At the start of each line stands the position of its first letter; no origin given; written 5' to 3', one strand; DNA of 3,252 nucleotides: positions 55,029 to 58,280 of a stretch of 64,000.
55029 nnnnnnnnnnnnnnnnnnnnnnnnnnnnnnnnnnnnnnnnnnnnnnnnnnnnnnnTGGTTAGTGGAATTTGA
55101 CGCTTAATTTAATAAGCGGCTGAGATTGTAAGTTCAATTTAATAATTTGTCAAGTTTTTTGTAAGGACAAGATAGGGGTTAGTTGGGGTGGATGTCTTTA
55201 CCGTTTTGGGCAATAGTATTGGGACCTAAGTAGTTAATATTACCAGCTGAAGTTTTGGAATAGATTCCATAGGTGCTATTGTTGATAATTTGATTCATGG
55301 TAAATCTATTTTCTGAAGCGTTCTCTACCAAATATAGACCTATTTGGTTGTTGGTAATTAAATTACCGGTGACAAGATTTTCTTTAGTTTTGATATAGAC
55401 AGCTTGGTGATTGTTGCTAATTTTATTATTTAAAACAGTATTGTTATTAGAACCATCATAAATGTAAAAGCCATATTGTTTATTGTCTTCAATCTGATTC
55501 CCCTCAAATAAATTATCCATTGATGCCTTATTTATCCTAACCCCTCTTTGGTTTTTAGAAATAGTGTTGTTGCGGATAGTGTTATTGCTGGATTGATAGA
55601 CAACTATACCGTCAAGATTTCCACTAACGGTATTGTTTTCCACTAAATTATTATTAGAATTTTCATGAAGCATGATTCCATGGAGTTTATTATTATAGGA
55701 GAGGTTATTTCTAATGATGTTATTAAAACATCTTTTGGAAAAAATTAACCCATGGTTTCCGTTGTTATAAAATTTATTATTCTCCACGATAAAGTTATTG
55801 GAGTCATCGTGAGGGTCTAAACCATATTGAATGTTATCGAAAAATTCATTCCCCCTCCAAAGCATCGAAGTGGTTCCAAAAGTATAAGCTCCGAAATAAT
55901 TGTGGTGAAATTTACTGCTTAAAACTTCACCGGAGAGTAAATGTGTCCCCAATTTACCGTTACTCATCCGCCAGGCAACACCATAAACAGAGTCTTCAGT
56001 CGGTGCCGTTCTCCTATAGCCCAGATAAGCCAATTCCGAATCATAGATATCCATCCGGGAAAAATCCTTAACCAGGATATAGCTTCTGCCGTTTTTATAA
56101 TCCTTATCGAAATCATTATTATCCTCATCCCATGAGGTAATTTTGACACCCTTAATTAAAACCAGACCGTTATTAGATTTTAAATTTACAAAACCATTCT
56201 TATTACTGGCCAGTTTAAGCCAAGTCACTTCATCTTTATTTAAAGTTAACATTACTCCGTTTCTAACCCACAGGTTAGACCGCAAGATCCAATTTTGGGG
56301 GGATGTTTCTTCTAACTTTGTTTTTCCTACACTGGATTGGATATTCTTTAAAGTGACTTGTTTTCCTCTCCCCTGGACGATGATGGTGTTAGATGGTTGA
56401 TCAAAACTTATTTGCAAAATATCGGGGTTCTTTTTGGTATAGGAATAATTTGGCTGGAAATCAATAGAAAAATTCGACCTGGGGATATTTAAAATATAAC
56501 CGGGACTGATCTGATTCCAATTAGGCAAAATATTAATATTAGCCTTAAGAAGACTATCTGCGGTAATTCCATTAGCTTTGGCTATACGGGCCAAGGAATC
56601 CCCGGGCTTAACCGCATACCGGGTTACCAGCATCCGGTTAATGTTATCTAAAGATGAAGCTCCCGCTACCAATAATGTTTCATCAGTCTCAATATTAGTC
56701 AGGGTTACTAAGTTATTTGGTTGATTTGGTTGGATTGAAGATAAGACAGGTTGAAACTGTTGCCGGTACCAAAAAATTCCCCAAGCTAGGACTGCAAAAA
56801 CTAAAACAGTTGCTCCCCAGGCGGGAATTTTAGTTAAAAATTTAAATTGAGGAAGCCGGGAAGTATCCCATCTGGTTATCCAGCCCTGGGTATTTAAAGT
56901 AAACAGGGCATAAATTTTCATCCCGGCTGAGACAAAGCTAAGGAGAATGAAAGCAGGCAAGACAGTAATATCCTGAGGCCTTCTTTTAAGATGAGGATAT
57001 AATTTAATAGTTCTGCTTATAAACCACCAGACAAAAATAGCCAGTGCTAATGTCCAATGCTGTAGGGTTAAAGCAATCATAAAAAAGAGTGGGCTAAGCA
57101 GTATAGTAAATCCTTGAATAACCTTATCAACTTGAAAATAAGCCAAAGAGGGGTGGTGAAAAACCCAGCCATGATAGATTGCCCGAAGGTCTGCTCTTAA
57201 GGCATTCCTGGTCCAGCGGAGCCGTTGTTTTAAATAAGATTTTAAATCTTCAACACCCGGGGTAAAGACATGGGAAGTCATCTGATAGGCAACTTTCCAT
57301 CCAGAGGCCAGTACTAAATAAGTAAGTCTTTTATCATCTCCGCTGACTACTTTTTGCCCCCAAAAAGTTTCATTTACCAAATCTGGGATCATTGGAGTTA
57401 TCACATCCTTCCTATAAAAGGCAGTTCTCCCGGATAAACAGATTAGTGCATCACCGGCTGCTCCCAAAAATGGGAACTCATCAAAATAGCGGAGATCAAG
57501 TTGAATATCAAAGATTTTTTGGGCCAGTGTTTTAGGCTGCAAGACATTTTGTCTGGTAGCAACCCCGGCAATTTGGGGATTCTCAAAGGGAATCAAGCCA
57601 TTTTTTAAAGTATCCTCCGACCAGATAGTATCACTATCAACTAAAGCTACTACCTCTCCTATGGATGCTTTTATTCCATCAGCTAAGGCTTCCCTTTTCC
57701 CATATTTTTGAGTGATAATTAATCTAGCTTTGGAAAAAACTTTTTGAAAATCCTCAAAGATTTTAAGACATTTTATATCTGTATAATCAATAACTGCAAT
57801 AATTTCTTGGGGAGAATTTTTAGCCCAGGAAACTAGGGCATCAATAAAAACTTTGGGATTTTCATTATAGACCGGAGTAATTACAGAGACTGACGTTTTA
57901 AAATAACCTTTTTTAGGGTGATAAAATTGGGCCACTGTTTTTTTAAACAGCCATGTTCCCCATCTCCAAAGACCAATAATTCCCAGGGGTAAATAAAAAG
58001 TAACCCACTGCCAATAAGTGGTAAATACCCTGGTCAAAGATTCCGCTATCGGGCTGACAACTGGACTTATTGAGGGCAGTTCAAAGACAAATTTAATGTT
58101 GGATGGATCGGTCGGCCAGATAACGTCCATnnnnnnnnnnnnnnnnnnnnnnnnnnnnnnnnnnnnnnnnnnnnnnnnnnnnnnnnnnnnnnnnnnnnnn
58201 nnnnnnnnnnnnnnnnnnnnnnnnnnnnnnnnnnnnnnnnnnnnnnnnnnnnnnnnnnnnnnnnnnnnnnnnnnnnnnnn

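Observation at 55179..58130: Single polypeptide combining synthase, LysM and AlgG-like beta-helix domains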

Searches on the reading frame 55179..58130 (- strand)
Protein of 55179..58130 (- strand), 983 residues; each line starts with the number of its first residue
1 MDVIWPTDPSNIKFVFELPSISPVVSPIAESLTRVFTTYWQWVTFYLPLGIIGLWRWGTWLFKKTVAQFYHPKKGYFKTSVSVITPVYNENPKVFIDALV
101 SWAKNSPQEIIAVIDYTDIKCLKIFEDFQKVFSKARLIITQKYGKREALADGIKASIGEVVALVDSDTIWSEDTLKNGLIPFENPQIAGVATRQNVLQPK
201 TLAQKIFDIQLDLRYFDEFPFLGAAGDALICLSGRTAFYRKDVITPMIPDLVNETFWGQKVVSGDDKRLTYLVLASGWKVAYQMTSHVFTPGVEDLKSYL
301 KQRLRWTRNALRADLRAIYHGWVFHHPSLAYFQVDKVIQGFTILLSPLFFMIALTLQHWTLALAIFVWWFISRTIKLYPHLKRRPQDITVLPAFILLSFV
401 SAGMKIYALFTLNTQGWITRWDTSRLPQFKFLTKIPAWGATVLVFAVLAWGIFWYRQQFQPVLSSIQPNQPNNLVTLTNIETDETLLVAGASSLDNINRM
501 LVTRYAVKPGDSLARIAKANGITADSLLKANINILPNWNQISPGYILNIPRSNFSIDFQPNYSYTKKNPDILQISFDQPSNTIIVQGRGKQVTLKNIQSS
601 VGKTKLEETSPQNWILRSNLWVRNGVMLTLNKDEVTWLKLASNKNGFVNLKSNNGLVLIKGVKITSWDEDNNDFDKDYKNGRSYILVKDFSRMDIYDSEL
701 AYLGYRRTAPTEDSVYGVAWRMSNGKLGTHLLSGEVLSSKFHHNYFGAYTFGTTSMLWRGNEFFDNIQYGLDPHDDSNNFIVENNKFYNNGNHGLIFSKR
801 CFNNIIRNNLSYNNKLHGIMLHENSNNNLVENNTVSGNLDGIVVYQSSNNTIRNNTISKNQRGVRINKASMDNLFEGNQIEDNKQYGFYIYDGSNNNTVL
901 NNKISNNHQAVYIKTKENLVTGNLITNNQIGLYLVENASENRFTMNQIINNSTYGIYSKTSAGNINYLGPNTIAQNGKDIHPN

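Call 3: search_protein_families(library=pfam, proteins=[window:55179-58130:-], max_evalue=0.01)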
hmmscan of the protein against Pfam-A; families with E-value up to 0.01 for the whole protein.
window:55179-58130:- (983 aa): 6 families
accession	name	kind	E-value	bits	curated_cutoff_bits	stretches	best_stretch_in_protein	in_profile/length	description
PF13229.12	Beta_helix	-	4e-30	105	25.9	3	799-914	29-145/158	Right handed beta helix region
PF05048.19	NosD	-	9.9e-30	104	23.6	3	801-916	68-181/212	Periplasmic copper-binding protein (NosD)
PF13641.12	Glyco_tranf_2_3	-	2.8e-25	90.1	27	1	81-309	3-230/230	Glycosyltransferase like family 2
PF00535.33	Glycos_transf_2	-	5.1e-12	46.5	23.3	1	82-191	1-112/168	Glycosyl transferase family 2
PF13632.12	Glyco_trans_2_3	-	3.6e-10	40.4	27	1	161-370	2-197/198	Glycosyl transferase family group 2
PF01476.26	LysM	-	7.5e-08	32.6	20.9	1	505-550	1-43/43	LysM domain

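Call 4: search_protein_families(library=ncbifam, proteins=[window:55179-58130:-], max_evalue=0.01)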
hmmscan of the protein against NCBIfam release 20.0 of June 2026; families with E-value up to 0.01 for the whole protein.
window:55179-58130:- (983 aa): 17 families
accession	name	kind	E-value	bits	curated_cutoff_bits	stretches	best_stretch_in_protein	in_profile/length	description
NF038177.1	epimerase_AlgG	equivalog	1.3e-38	132.9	700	1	589-876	120-407/519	mannuronan 5-epimerase AlgG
TIGR04242.1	nodulat_NodC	equivalog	7.2e-29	100.9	550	1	78-420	47-394/395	chitooligosaccharide synthase NodC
TIGR03804.1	para_beta_helix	repeat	2.2e-20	72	19.45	3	818-861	1-43/44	parallel beta-helix repeat protein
TIGR04247.1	NosD_copper_fam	subfamily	1.2e-14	53.7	300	2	757-884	161-286/377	nitrous oxide reductase family maturation protein NosD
TIGR03111.1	glyc2_xrt_Gpos1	hypoth_equivalog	3e-13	49.4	363.95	1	79-354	49-330/439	TIGR03111 family XrtG-associated glycosyltransferase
TIGR03937.1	PgaC_IcaA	equivalog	2.9e-11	43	422.3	1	72-351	38-314/407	poly-beta-1,6-N-acetyl-D-glucosamine synthase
NF007482.0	PRK10073.1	equivalog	4.1e-06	26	423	1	79-169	6-97/334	glycosyltransferase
TIGR03965.1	mycofact_glyco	equivalog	8e-06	25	280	1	64-195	60-192/467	mycofactocin biosynthesis glycosyltransferase MftF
TIGR02899.1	spore_safA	subfamily_domain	2.2e-05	24.3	67.85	1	507-550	1-43/44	SafA/ExsA family spore coat assembly protein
NF047683.1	TeichurnBiosyTuaG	equivalog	0.00014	21.6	400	1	78-189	5-118/252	teichuronic acid biosynthesis protein TuaG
NF008050.0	PRK10783.1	equivalog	0.00047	18.6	508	1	470-547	370-445/457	murein transglycosylase D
NF008399.0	PRK11198.1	equivalog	0.001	19.5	134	1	503-551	96-147/149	peptidoglycan-binding protein LysM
NF047854.1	LIC10774_subfam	equivalog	0.0031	16.5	380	1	841-914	196-274/358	LIC10774/LIC10365 family surface protein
NF041394.1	GtaseAglG_Halo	equivalog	0.004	16.5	440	1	81-184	3-109/304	glucosyl-dolichyl phosphate glucuronosyltransferase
NF042931.1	SAG1386_EF1546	equivalog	0.006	16.7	80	0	504-545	111-153/158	SAG1386/EF1546 family surface-associated protein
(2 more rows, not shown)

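Call 7: find_homologous_proteins(query=window:55179-58130:-, max_evalue=0.00001)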
Query window:55179-58130:- (983 aa): 562 proteins with E <= 0.00001 among 8000 candidates; the best 120 are listed.
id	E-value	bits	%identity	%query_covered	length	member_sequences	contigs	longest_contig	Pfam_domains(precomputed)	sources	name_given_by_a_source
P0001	0.0e+0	1304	58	100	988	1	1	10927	PF13632.13,PF13229.13,PF13506.14,PF13641.13,PF01476.27,PF00535.33,PF05048.20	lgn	-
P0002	0.0e+0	1218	56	96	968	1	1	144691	PF13632.13,PF13229.13,PF13506.14,PF13641.13,PF01476.27,PF23473.2,PF00535.33,PF05048.20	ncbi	-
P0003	0.0e+0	1216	57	96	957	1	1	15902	PF13632.13,PF13229.13,PF13506.14,PF13641.13,PF01476.27,PF00535.33,PF05048.20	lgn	-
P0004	0.0e+0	1213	57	96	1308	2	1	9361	PF13632.13,PF13229.13,PF13506.14,PF13641.13,PF07602.18,PF01476.27,PF00535.33,PF05048.20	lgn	-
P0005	0.0e+0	1207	56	97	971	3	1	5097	PF13632.13,PF13229.13,PF13506.14,PF13641.13,PF01476.27,PF00535.33,PF05048.20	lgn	-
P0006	0.0e+0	1204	56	97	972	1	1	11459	PF13632.13,PF13229.13,PF13506.14,PF13641.13,PF01476.27,PF00535.33,PF05048.20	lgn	-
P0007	0.0e+0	1202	55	97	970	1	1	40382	PF13632.13,PF13229.13,PF13506.14,PF13641.13,PF01476.27,PF00535.33,PF05048.20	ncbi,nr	ncbi:right-handed parallel beta-helix repeat-containing protein [Candidatus Daviesbacteria bacterium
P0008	0.0e+0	1200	55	95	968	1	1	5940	PF13632.13,PF13229.13,PF13506.14,PF13641.13,PF01476.27,PF23473.2,PF00535.33,PF05048.20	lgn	-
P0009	0.0e+0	1200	56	95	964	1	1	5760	PF13632.13,PF13229.13,PF13506.14,PF13641.13,PF01476.27,PF00535.33,PF05048.20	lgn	-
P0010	0.0e+0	1195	56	96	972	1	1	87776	PF13632.13,PF13229.13,PF13506.14,PF13641.13,PF01476.27,PF00535.33,PF05048.20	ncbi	-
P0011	0.0e+0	1190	57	96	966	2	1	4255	PF13632.13,PF13229.13,PF13506.14,PF13641.13,PF01476.27,PF00535.33,PF05048.20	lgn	-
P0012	0.0e+0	1189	56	96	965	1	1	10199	PF13632.13,PF13229.13,PF13506.14,PF13641.13,PF01476.27,PF00535.33,PF05048.20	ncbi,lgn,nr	ncbi:MAG: right-handed parallel beta-helix repeat-containing protein [Candidatus Levybacteria bacter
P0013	0.0e+0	1186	56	97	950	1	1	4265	PF13632.13,PF13229.13,PF13506.14,PF13641.13,PF01476.27,PF00535.33,PF05048.20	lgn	-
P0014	0.0e+0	1185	55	95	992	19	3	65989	PF13632.13,PF13229.13,PF13506.14,PF13641.13,PF01476.27,PF00535.33,PF05048.20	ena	-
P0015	0.0e+0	1182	56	96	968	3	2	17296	PF13632.13,PF13229.13,PF13506.14,PF13641.13,PF01476.27,PF00535.33,PF05048.20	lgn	-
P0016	0.0e+0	1180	55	95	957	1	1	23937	PF13632.13,PF13229.13,PF13506.14,PF13641.13,PF01476.27,PF00535.33,PF05048.20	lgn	-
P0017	0.0e+0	1179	55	95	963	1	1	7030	PF13632.13,PF13229.13,PF13506.14,PF13641.13,PF01476.27,PF00535.33,PF05048.20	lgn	-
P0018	0.0e+0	1174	55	97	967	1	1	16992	PF13632.13,PF13229.13,PF13506.14,PF13641.13,PF01476.27,PF00535.33,PF05048.20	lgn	-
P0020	0.0e+0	1173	54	97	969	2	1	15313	PF13632.13,PF13229.13,PF13506.14,PF13641.13,PF01476.27,PF00535.33,PF05048.20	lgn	-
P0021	0.0e+0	1173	55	96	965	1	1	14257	PF13632.13,PF13229.13,PF13506.14,PF13641.13,PF01476.27,PF00535.33,PF05048.20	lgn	-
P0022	0.0e+0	1172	54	96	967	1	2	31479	PF13632.13,PF13229.13,PF13506.14,PF13641.13,PF01476.27,PF00535.33,PF05048.20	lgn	-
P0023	0.0e+0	1171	54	95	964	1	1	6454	PF13632.13,PF13229.13,PF13506.14,PF13641.13,PF01476.27,PF00535.33,PF05048.20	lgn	-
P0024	0.0e+0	1171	56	97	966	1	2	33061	PF13632.13,PF13229.13,PF13506.14,PF13641.13,PF01476.27,PF00535.33,PF05048.20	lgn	-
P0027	0.0e+0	1169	55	95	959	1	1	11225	PF13632.13,PF13229.13,PF13506.14,PF13641.13,PF01476.27,PF00535.33,PF05048.20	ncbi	-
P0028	0.0e+0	1166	54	97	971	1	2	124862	PF13632.13,PF13229.13,PF13506.14,PF13641.13,PF01476.27,PF00535.33,PF05048.20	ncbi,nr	ncbi:right-handed parallel beta-helix repeat-containing protein [Candidatus Daviesbacteria bacterium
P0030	0.0e+0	1164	53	95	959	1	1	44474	PF13632.13,PF13229.13,PF13506.14,PF13641.13,PF01476.27,PF00535.33,PF05048.20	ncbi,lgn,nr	ncbi:MAG: glycosyltransferase [bacterium]|nr:glycosyltransferase [bacterium]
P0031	0.0e+0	1164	54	95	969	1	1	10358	PF13632.13,PF13229.13,PF13506.14,PF13641.13,PF01476.27,PF00535.33,PF05048.20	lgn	-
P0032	0.0e+0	1163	54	95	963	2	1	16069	PF13632.13,PF13229.13,PF13506.14,PF13641.13,PF01476.27,PF00535.33,PF05048.20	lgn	-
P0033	0.0e+0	1163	54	96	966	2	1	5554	PF13632.13,PF13229.13,PF13506.14,PF13641.13,PF01476.27,PF00535.33,PF05048.20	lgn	-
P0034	0.0e+0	1162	55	97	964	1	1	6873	PF13632.13,PF13229.13,PF13506.14,PF13641.13,PF01476.27,PF00535.33,PF05048.20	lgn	-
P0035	0.0e+0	1160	54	97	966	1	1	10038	PF13632.13,PF13229.13,PF13506.14,PF13641.13,PF01476.27,PF00535.33,PF05048.20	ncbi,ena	-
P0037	0.0e+0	1159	53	96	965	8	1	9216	PF13632.13,PF13229.13,PF13506.14,PF13641.13,PF01476.27,PF00535.33,PF05048.20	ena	-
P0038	0.0e+0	1158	55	96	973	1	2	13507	PF13632.13,PF13229.13,PF13506.14,PF13641.13,PF01476.27,PF00535.33,PF05048.20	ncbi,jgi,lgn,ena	-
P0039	0.0e+0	1157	53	95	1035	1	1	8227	PF13632.13,PF13229.13,PF13506.14,PF13641.13,PF01476.27,PF00535.33,PF05048.20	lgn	-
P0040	0.0e+0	1157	54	95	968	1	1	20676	PF13632.13,PF13229.13,PF13506.14,PF13641.13,PF01476.27,PF00535.33,PF05048.20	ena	-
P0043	0.0e+0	1156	53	96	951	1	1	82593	PF13632.13,PF13229.13,PF13506.14,PF13641.13,PF01476.27,PF00535.33,PF05048.20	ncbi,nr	ncbi:right-handed parallel beta-helix repeat-containing protein [Candidatus Daviesbacteria bacterium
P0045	0.0e+0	1154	54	95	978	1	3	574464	PF13632.13,PF13229.13,PF13506.14,PF13641.13,PF01476.27,PF00535.33,PF05048.20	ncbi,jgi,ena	-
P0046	0.0e+0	1151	53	96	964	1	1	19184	PF13632.13,PF13229.13,PF13506.14,PF13641.13,PF01476.27,PF00535.33,PF05048.20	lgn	-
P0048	0.0e+0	1150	53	96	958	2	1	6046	PF13632.13,PF13229.13,PF13506.14,PF13641.13,PF01476.27,PF00535.33,PF05048.20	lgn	-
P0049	0.0e+0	1149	55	95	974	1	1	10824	PF13632.13,PF13229.13,PF13506.14,PF13641.13,PF01476.27,PF00535.33,PF05048.20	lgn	-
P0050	0.0e+0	1148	53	96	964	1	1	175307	PF13632.13,PF13229.13,PF13506.14,PF13641.13,PF01476.27,PF00535.33,PF05048.20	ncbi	-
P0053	0.0e+0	1147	54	95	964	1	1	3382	PF13632.13,PF13229.13,PF13506.14,PF13641.13,PF01476.27,PF00535.33,PF05048.20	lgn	-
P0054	0.0e+0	1146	53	96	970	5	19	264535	PF13632.13,PF13229.13,PF13506.14,PF13641.13,PF00535.33,PF05048.20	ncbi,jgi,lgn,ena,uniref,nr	ncbi:MAG: Glycosyl transferase family 2 [Candidatus Amesbacteria bacterium GW2011_GWB1_47_26]|uniref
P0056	0.0e+0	1144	53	97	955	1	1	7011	PF13632.13,PF13229.13,PF13506.14,PF13641.13,PF01476.27,PF00535.33,PF05048.20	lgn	-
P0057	0.0e+0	1144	53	95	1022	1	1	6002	PF13632.13,PF13229.13,PF13506.14,PF13641.13,PF01476.27,PF00535.33,PF05048.20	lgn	-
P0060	0.0e+0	1142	52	96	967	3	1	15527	PF13632.13,PF13229.13,PF13506.14,PF13641.13,PF01476.27,PF00535.33,PF05048.20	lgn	-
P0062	0.0e+0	1142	53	95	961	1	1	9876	PF13632.13,PF13229.13,PF13506.14,PF13641.13,PF01476.27,PF00535.33,PF05048.20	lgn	-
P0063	0.0e+0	1141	54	96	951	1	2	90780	PF13632.13,PF13229.13,PF13506.14,PF13641.13,PF01476.27,PF00535.33,PF05048.20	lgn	-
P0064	0.0e+0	1139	54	97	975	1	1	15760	PF13632.13,PF13229.13,PF13506.14,PF13641.13,PF01476.27,PF00535.33,PF05048.20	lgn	-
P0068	0.0e+0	1134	54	96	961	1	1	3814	PF13632.13,PF13229.13,PF13506.14,PF13641.13,PF01476.27,PF00535.33,PF05048.20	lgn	-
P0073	0.0e+0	1127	52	96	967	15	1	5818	PF13632.13,PF13229.13,PF13506.14,PF13641.13,PF01476.27,PF00535.33,PF05048.20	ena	-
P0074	0.0e+0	1127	53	96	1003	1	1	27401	PF13632.13,PF13229.13,PF13641.13,PF01476.27,PF00535.33,PF05048.20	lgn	-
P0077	0.0e+0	1127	53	96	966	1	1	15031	PF13632.13,PF13229.13,PF13641.13,PF01476.27,PF00535.33,PF05048.20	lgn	-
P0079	0.0e+0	1125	54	94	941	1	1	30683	PF13632.13,PF13229.13,PF13506.14,PF13641.13,PF01476.27,PF00535.33,PF05048.20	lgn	-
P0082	0.0e+0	1121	53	95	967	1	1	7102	PF13632.13,PF13229.13,PF13506.14,PF13641.13,PF01476.27,PF00535.33,PF05048.20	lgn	-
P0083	0.0e+0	1121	53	96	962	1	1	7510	PF13632.13,PF13229.13,PF13506.14,PF13641.13,PF01476.27,PF00535.33,PF05048.20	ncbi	-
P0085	0.0e+0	1120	51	98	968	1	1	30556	PF13632.13,PF13229.13,PF13506.14,PF13641.13,PF01476.27,PF00535.33,PF05048.20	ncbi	-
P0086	0.0e+0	1120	52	96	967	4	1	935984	PF13632.13,PF13229.13,PF13506.14,PF13641.13,PF00535.33,PF05048.20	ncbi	-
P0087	0.0e+0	1120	52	96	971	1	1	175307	PF13632.13,PF13229.13,PF13506.14,PF13641.13,PF01476.27,PF00535.33,PF05048.20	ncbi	-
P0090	0.0e+0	1117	52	96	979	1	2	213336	PF13632.13,PF13229.13,PF13506.14,PF13641.13,PF01476.27,PF00535.33,PF05048.20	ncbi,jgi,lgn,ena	-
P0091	0.0e+0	1115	52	96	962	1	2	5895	PF13632.13,PF13229.13,PF13506.14,PF13641.13,PF01476.27,PF00535.33,PF05048.20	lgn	-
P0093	0.0e+0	1110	53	96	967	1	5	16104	PF13229.13,PF13506.14,PF13641.13,PF01476.27,PF00535.33,PF05048.20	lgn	-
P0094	0.0e+0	1110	52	96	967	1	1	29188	PF13632.13,PF13229.13,PF13506.14,PF13641.13,PF01476.27,PF00535.33,PF05048.20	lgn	-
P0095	0.0e+0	1110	54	95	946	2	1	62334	PF13632.13,PF13229.13,PF13506.14,PF13641.13,PF01476.27,PF00535.33,PF05048.20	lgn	-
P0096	0.0e+0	1109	52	95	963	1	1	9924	PF13632.13,PF13229.13,PF13506.14,PF13641.13,PF01476.27,PF00535.33,PF05048.20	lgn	-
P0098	0.0e+0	1108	53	95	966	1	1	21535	PF13632.13,PF13229.13,PF13506.14,PF13641.13,PF01476.27,PF00535.33,PF05048.20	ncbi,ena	-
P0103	0.0e+0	1106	52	96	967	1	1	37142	PF13632.13,PF13229.13,PF13506.14,PF13641.13,PF01476.27,PF00535.33,PF05048.20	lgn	-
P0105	0.0e+0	1106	51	96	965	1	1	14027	PF13632.13,PF13229.13,PF13506.14,PF13641.13,PF01476.27,PF23473.2,PF00535.33,PF05048.20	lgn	-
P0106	0.0e+0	1103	52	94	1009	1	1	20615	PF13632.13,PF13229.13,PF13506.14,PF13641.13,PF01476.27,PF00535.33,PF05048.20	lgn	-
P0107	0.0e+0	1103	53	95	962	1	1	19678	PF13632.13,PF13229.13,PF13506.14,PF13641.13,PF01476.27,PF23473.2,PF00535.33,PF05048.20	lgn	-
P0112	0.0e+0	1097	51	96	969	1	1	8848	PF13632.13,PF13229.13,PF13506.14,PF13641.13,PF01476.27,PF00535.33,PF05048.20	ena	-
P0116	0.0e+0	1093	50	97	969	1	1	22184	PF13632.13,PF13229.13,PF13506.14,PF13641.13,PF01476.27,PF00535.33,PF05048.20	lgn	-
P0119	0.0e+0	1089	52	95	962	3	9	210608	PF13632.13,PF13229.13,PF13506.14,PF13641.13,PF00535.33,PF05048.20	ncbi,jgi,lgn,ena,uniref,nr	ncbi:hypothetical protein A2954_04885 [Candidatus Roizmanbacteria bacterium RIFCSPLOWO2_01_FULL_37_1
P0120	0.0e+0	1086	51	95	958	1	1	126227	PF13632.13,PF13229.13,PF13506.14,PF13641.13,PF01476.27,PF23473.2,PF00535.33,PF05048.20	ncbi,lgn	-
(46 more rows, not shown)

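Call 11: find_related_loci(query=window:55179-58130:-, collection=genome_contigs, flank=8000)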
Query window:55179-58130:- (983 aa) in genome_contigs; peptide patterns used: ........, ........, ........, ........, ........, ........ (x = any residue, [..] = any of these).
34 stretches matched a pattern; 4 encode a relative of the query (tblastn E <= 1e-3); 4 distinct loci.
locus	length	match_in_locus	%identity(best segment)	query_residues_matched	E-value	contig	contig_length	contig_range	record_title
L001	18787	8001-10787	43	43-965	0e+0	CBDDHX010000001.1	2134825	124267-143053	MAG: Caldilineaceae bacterium isolate 9736b05d-4052-4238-9011-8c8baa34df0f genome assembly, contig: contig_1, whole geno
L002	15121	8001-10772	43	29-942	0e+0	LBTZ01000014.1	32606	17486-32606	MAG: Parcubacteria group bacterium GW2011_GWD2_38_11 US70_C0014, whole genome shotgun sequence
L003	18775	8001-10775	43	43-961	0e+0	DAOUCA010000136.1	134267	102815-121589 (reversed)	MAG TPA_asm: Caldilineaceae bacterium isolate H76_764 k137_209017, whole genome shotgun sequence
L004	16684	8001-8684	26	81-313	4e-8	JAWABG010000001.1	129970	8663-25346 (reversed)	MAG: Candidatus Woesearchaeota archaeon isolate JZ-4_201803_bins_322 JZ-4_201803_bins_322_scaffold_1, whole genome shotg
